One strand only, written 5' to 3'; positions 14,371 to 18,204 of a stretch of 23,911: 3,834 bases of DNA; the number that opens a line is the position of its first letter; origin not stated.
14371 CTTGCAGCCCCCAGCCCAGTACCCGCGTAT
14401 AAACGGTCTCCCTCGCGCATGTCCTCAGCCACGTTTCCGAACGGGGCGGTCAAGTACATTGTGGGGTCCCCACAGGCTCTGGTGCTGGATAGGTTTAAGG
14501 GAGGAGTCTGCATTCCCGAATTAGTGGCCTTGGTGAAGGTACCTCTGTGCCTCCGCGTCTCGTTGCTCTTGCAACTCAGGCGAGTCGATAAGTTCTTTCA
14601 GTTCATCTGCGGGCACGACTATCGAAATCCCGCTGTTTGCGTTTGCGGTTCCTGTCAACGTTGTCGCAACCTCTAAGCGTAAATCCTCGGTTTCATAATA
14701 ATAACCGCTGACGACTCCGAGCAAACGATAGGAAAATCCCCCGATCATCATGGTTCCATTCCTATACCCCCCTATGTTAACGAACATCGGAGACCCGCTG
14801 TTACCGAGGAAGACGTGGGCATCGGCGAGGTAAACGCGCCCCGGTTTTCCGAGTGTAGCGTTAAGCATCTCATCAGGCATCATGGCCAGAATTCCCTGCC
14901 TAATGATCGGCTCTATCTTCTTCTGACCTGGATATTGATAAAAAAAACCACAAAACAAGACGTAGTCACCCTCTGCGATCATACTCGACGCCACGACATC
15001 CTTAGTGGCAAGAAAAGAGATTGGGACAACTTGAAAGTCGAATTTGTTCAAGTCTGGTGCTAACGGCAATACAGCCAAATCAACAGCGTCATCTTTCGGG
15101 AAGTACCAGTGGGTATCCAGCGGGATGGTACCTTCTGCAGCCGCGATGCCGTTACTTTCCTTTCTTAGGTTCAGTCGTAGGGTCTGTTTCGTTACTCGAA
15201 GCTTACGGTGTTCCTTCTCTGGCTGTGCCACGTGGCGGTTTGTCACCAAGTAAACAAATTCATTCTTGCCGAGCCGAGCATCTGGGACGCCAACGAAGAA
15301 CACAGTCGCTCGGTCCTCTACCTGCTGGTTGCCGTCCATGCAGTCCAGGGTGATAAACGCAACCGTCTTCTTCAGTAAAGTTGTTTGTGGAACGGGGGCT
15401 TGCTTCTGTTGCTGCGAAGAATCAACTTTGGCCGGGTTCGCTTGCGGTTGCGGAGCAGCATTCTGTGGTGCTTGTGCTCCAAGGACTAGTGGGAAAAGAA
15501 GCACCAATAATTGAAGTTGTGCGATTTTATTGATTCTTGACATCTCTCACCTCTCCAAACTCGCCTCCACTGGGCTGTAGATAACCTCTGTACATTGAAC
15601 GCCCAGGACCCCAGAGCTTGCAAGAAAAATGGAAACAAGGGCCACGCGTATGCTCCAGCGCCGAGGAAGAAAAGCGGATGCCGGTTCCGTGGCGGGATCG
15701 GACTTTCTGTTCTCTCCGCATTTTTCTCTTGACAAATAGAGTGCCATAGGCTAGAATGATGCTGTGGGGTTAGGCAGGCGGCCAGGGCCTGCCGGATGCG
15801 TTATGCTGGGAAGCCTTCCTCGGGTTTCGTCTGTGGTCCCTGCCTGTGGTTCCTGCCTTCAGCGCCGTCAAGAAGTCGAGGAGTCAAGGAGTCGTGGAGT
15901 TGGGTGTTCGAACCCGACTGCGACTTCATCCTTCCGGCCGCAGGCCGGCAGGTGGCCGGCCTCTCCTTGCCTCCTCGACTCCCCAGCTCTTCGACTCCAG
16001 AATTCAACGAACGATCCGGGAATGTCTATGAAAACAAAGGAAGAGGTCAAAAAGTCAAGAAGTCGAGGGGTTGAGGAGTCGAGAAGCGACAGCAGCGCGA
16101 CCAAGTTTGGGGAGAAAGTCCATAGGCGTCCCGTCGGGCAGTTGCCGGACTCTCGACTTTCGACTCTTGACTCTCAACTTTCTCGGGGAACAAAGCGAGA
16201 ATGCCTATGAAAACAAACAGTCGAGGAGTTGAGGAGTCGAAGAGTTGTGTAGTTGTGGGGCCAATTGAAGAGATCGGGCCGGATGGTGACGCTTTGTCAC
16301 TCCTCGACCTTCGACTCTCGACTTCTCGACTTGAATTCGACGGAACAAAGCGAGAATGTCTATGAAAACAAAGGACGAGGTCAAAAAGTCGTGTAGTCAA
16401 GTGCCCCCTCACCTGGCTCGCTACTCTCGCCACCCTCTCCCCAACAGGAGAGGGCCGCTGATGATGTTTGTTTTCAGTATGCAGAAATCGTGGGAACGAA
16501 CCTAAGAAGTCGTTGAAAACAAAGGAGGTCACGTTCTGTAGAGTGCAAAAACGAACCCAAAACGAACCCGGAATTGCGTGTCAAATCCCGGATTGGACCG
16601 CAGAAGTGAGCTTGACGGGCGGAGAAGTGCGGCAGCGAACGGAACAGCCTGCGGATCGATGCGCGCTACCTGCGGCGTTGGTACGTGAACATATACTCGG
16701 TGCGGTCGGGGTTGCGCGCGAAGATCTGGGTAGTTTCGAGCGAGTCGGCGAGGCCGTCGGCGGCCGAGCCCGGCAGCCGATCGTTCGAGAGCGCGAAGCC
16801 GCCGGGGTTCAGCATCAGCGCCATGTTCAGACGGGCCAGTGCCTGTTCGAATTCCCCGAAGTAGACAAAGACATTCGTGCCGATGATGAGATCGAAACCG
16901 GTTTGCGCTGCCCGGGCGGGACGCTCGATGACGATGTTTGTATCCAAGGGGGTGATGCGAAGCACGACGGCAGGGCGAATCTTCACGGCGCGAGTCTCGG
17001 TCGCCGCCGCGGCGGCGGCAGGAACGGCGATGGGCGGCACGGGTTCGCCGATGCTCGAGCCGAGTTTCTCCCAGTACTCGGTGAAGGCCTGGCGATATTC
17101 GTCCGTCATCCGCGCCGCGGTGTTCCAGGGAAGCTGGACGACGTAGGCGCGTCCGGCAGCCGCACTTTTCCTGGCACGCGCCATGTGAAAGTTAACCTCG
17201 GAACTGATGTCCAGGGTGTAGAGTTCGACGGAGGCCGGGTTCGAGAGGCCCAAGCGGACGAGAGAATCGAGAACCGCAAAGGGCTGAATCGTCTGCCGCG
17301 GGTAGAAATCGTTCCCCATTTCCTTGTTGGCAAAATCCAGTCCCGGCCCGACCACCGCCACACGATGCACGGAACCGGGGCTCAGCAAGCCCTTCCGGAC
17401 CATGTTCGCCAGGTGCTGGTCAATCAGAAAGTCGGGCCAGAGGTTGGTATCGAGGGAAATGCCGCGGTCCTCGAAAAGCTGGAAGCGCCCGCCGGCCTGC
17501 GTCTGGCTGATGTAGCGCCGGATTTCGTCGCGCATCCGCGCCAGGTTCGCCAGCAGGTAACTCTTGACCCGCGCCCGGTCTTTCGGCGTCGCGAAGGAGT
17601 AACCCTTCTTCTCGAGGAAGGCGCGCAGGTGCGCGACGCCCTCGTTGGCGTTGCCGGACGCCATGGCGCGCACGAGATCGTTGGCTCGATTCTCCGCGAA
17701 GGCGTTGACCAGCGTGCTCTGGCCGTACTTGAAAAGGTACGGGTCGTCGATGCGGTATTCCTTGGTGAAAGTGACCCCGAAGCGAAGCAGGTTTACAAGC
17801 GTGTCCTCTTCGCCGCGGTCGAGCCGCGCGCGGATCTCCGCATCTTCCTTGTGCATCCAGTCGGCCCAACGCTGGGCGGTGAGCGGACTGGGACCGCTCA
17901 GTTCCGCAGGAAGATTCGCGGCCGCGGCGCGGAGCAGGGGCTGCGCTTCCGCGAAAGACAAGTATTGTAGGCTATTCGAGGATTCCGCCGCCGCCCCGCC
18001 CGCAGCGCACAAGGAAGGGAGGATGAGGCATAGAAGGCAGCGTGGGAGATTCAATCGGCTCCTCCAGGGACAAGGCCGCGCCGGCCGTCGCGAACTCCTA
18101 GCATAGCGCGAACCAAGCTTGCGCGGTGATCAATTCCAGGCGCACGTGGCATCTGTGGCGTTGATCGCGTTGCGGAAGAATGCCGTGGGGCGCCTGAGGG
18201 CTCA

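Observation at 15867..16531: Tandem array of three long imperfect palindromes with 8-nt periodic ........-type arms, unique cores and a conserved A-rich junction box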

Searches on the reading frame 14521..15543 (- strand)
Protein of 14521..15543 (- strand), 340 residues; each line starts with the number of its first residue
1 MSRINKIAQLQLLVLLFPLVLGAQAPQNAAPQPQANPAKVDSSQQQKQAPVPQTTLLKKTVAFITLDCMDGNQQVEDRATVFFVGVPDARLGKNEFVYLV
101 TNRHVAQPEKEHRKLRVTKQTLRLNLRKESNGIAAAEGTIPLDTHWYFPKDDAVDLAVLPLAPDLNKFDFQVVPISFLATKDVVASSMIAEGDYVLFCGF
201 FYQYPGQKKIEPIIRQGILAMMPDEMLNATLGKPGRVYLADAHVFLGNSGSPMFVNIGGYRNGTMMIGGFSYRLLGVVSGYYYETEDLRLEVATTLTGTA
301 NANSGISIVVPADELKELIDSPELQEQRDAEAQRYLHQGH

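Call 8: search_protein_families(library=pfam, proteins=[window:14521-15543:-], max_evalue=0.01)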
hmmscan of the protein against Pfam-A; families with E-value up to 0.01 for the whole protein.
window:14521-15543:- (340 aa): 2 families
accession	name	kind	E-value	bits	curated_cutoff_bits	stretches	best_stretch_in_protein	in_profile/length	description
PF13365.12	Trypsin_2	-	6.8e-06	27.3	27.6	1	95-254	10-135/144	Trypsin-like peptidase domain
PF00089.32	Trypsin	-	0.0084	16.4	20.6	0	98-297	36-214/220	Trypsin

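Call 14: find_encoding_contigs(protein=window:14521-15543:-, flank=10000, max_places=10)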
Protein window:14521-15543:- (340 aa): 9 contigs read that carry it; 9 places shown.
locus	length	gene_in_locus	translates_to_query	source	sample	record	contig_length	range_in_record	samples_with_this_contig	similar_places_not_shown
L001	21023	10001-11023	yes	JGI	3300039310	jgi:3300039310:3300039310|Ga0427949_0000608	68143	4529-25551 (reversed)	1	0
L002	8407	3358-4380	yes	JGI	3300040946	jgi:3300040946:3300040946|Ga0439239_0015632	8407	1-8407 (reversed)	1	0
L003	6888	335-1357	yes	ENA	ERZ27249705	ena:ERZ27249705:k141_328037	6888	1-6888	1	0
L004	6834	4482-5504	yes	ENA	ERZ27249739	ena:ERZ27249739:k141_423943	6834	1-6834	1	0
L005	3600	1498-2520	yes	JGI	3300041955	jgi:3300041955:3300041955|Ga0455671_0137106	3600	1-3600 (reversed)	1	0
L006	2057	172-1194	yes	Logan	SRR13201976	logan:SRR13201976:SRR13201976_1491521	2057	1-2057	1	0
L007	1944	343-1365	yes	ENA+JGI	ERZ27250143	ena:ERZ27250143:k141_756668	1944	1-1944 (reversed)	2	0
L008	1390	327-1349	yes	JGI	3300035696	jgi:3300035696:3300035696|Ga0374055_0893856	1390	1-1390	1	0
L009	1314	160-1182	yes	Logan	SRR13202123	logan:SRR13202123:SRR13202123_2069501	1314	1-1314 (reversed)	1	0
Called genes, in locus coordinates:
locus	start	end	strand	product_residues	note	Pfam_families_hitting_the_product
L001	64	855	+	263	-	-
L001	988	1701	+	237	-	PF00106:adh_short, PF01370:Epimerase, PF08659:KR, PF13561:adh_short_C2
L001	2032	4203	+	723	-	PF02897:Peptidase_S9_N, PF00326:Peptidase_S9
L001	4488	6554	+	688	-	PF02065:Melibiase, PF01055:Glyco_hydro_31_2nd (weak)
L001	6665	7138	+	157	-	-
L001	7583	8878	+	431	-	-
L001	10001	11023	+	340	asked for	PF13365:Trypsin_2 (weak)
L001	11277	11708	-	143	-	-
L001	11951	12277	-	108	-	-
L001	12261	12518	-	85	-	PF04255:DUF433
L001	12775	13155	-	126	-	-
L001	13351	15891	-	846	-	PF00072:Response_reg, PF00989:PAS, PF08448:PAS_4, PF13426:PAS_9, PF13426:PAS_9, PF00990:GGDEF, PF13487:HD_5, PF01966:HD, +5 more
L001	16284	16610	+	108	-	PF00072:Response_reg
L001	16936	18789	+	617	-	PF05227:CHASE3, PF00989:PAS, PF08448:PAS_4 (weak), PF13426:PAS_9, PF00512:HisKA, PF02518:HATPase_c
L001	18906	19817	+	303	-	PF00989:PAS, PF08448:PAS_4, PF13426:PAS_9, PF08447:PAS_3, PF13596:PAS_10 (weak), PF01740:STAS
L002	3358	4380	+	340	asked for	PF13365:Trypsin_2 (weak)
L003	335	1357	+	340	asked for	PF13365:Trypsin_2 (weak)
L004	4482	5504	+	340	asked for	PF13365:Trypsin_2 (weak)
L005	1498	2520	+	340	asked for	PF13365:Trypsin_2 (weak)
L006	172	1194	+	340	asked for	PF13365:Trypsin_2 (weak)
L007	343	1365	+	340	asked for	PF13365:Trypsin_2 (weak)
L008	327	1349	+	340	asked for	PF13365:Trypsin_2 (weak)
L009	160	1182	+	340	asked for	PF13365:Trypsin_2 (weak)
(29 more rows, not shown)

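Call 37: find_homologous_proteins(query=window:14521-15543:-, max_evalue=1e-20)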
Query window:14521-15543:- (340 aa): 509 proteins with E <= 1e-20 among 3244 candidates; the best 120 are listed.
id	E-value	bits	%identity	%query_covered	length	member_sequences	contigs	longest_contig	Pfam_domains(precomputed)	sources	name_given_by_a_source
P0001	1.2e-178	611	100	80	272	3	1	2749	PF13365.13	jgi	-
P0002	5.4e-171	586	76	99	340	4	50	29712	PF13365.13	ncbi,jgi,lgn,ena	ncbi:MAG: serine protease [Terriglobia bacterium]|jgi:hypothetical protein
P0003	2.0e-139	482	67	93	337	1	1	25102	PF13365.13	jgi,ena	-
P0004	1.7e-125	436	61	97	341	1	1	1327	-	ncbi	-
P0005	1.1e-115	404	60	94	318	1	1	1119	PF13365.13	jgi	jgi:hypothetical protein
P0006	4.3e-114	399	60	91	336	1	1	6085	PF13365.13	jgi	jgi:S1-C subfamily serine protease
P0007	3.3e-112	393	59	91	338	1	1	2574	PF13365.13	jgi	jgi:Trypsin-like peptidase domain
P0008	8.1e-112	391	57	93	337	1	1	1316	PF13365.13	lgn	-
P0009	1.2e-111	391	53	97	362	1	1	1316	PF13365.13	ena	-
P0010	2.5e-111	390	61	89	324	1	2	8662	PF13365.13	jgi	jgi:hypothetical protein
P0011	1.4e-110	387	57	98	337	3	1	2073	PF13365.13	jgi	jgi:hypothetical protein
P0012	1.4e-107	378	55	99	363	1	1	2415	PF13365.13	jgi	jgi:hypothetical protein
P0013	2.1e-107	377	58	92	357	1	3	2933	PF13365.13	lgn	-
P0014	3.1e-107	376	63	81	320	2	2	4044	PF13365.13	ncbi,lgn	-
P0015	1.3e-106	374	55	94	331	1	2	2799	PF13365.13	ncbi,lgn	-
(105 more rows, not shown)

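Call 39: find_encoding_contigs(protein=P0003, flank=6000, max_places=3)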
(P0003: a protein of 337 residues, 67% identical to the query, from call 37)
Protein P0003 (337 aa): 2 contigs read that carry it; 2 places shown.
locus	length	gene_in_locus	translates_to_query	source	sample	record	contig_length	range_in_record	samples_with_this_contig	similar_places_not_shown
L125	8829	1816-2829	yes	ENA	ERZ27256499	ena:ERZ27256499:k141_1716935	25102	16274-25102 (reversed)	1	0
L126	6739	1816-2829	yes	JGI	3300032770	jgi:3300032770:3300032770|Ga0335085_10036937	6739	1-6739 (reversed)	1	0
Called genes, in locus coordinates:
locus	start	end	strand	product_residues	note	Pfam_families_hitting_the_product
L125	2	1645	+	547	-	PF00795:CN_hydrolase, PF02540:NAD_synthase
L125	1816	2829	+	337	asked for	PF13365:Trypsin_2 (weak)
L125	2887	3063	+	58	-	-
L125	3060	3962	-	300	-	-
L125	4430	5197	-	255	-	PF01209:Ubie_methyltran, PF13489:Methyltransf_23, PF13649:Methyltransf_25, PF13847:Methyltransf_31, PF08241:Methyltransf_11, PF08242:Methyltransf_12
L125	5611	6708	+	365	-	PF12146:Hydrolase_4 (faint), PF00561:Abhydrolase_1, PF12697:Abhydrolase_6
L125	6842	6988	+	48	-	-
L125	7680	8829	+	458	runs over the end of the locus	PF00675:Peptidase_M16, PF05193:Peptidase_M16_C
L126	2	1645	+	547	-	PF00795:CN_hydrolase, PF02540:NAD_synthase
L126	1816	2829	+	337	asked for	PF13365:Trypsin_2 (weak)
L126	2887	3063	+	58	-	-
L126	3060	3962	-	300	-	-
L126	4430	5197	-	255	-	PF01209:Ubie_methyltran, PF13489:Methyltransf_23, PF13649:Methyltransf_25, PF13847:Methyltransf_31, PF08241:Methyltransf_11, PF08242:Methyltransf_12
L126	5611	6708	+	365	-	PF12146:Hydrolase_4 (faint), PF00561:Abhydrolase_1, PF12697:Abhydrolase_6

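Call 40: find_encoding_contigs(protein=P0002, flank=6000, max_places=6)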
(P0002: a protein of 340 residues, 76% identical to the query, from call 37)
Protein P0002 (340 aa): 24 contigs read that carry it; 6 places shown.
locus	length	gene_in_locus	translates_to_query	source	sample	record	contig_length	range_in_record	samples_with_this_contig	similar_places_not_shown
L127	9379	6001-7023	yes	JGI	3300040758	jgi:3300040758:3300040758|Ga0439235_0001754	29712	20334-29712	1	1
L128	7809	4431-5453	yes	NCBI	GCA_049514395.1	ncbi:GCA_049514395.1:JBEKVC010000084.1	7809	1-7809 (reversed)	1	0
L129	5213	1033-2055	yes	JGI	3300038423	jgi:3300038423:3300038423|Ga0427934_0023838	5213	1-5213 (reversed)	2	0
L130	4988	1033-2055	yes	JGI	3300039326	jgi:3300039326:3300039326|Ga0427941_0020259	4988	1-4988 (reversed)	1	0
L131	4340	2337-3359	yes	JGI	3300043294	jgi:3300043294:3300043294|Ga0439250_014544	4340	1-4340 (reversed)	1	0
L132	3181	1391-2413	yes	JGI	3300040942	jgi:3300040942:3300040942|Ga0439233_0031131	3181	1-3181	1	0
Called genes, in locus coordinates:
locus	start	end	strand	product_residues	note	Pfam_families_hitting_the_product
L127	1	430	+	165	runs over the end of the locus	PF01661:Macro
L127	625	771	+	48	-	-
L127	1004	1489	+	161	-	PF13581:HATPase_c_2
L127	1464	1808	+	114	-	PF01740:STAS, PF13466:STAS_2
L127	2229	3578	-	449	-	PF00072:Response_reg, PF00158:Sigma54_activat, PF14532:Sigma54_activ_2, PF00004:AAA (weak), PF07724:AAA_2 (weak), PF07728:AAA_5 (weak), PF25601:AAA_lid_14, PF02954:HTH_8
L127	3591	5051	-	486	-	PF00672:HAMP, PF00512:HisKA, PF02518:HATPase_c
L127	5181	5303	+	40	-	-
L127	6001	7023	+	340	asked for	PF13365:Trypsin_2 (weak)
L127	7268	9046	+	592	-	PF01807:Zn_ribbon_DnaG, PF08275:DNAG_N, PF01751:Toprim, PF13155:Toprim_2, PF13362:Toprim_3 (weak), PF13662:Toprim_4, PF10410:DnaB_bind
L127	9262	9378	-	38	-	?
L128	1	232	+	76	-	PF01740:STAS, PF13466:STAS_2 (weak)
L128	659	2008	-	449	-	PF00072:Response_reg, PF00158:Sigma54_activat, PF14532:Sigma54_activ_2, PF00004:AAA (weak), PF07724:AAA_2 (weak), PF07728:AAA_5 (weak), PF25601:AAA_lid_14, PF02954:HTH_8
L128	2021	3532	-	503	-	PF00672:HAMP, PF00512:HisKA, PF02518:HATPase_c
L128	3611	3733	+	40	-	-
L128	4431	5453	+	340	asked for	PF13365:Trypsin_2 (weak)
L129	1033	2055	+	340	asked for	PF13365:Trypsin_2 (weak)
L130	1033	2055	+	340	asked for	PF13365:Trypsin_2 (weak)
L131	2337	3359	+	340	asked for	PF13365:Trypsin_2 (weak)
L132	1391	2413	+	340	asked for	PF13365:Trypsin_2 (weak)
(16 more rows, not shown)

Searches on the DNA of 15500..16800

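Call 5: search_rna_families(source=window, start=15500, end=16800, threshold=evalue, max_evalue=10)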
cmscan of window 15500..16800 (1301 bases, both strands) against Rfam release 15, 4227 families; matches with E-value up to 10: 5.
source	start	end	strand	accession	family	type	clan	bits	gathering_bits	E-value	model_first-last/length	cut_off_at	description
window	15875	15980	+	RF04083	MIR528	Gene; miRNA;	-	20.1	62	0.38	1-89/89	no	MIR528 microRNA precursor family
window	16163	16245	+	RF00884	MIR815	Gene; miRNA;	-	19.4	63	1.2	1-81/81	no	MIR815 microRNA precursor family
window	16222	16328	+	RF03964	mir-H1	Gene; miRNA;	-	18.8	97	4.8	1-85/85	no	mir-H1 microRNA precursor family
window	15871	15982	-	RF03778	mir-483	Gene; miRNA;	-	18.5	60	2.2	1-75/75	no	mir-483 microRNA precursor family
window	16015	16127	-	RF01956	NEAT1_2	Gene; lncRNA;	-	14.1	60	4.1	1-116/116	no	Nuclear enriched abundant transcript 1 conserved region 2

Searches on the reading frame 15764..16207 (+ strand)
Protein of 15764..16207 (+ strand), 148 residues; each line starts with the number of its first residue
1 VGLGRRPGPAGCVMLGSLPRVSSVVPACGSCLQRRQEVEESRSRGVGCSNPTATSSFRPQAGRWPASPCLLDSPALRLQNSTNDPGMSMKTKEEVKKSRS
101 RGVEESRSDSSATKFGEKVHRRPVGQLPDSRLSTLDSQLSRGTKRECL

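Call 95: search_protein_families(library=pfam, proteins=[window:15764-16207:+], max_evalue=1)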
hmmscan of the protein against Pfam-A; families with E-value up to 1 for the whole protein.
window:15764-16207:+ (148 aa): 0 families

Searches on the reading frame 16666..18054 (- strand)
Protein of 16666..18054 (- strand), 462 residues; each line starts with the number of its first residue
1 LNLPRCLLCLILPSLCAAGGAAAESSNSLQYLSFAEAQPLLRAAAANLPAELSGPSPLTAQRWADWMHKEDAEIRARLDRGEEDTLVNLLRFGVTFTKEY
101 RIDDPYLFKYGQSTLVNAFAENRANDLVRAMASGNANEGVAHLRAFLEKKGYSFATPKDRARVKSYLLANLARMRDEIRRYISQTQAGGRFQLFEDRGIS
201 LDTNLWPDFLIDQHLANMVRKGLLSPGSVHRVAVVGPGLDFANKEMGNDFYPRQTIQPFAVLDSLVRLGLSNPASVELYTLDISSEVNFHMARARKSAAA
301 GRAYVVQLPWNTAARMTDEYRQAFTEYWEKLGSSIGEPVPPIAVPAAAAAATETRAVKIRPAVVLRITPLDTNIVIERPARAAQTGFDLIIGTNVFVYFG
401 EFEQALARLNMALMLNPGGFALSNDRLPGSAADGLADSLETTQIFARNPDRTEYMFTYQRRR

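Call 8: search_protein_families(library=pfam, proteins=[window:16666-18054:-], max_evalue=0.01)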
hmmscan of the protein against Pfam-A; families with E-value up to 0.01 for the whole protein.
window:16666-18054:- (462 aa): 1 family
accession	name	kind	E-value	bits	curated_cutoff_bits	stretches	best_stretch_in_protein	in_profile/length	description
PF08242.18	Methyltransf_12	-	0.0012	20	30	1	346-420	32-97/98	Methyltransferase domain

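Call 15: find_encoding_contigs(protein=window:16666-18054:-, flank=10000, max_places=10)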
Protein window:16666-18054:- (462 aa): 1 contig read that carries it; 1 place shown.
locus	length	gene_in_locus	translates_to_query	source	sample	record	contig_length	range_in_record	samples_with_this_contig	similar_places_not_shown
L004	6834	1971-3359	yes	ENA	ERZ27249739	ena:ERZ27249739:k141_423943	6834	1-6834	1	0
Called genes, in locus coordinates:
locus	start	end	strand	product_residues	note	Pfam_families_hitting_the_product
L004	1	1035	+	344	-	?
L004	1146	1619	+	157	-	-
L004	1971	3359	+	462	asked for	-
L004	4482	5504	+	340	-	PF13365:Trypsin_2 (weak)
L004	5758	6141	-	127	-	-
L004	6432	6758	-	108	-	-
